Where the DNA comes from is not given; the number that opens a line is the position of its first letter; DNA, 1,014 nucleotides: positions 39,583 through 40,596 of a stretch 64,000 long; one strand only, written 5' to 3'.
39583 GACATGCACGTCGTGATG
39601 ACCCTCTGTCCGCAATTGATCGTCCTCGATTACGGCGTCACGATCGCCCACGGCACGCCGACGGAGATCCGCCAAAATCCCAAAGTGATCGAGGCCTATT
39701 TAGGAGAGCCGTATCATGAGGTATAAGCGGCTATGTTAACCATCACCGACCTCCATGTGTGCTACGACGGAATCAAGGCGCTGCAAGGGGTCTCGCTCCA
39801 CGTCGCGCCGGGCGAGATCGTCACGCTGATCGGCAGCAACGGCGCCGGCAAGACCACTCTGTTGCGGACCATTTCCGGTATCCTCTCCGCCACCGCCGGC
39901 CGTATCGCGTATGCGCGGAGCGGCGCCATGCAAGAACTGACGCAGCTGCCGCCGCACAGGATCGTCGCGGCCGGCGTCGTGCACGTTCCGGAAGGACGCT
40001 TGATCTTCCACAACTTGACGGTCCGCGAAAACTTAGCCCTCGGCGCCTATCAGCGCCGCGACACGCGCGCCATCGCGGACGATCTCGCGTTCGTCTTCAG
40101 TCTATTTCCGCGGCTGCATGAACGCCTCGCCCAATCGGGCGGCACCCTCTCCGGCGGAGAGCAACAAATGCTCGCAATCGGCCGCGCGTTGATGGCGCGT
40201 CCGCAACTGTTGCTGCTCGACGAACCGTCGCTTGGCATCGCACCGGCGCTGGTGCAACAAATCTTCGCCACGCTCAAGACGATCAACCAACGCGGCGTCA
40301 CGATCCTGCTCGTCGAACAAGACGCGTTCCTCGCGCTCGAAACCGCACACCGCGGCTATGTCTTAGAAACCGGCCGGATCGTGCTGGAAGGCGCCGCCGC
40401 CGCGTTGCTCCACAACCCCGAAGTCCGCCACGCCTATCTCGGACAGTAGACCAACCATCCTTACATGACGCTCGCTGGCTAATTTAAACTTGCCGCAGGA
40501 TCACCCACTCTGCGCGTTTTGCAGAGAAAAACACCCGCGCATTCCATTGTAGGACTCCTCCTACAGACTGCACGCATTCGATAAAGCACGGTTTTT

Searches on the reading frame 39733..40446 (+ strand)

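Call 97: search_protein_families(library=pfam, proteins=[window:39733-40446:+], max_evalue=0.001)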
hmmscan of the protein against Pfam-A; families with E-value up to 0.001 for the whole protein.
window:39733-40446:+ (238 aa): 3 families
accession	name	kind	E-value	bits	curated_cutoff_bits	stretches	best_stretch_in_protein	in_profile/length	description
PF00005.33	ABC_tran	-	1.9e-30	106.7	25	1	17-166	1-136/137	ABC transporter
PF13304.12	AAA_21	-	6e-09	36.8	27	1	30-53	2-25/304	AAA domain, putative AbiEii toxin, Type IV TA system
PF13555.12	AAA_29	-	0.00029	20.9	27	1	18-60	13-54/61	P-loop containing region of AAA domain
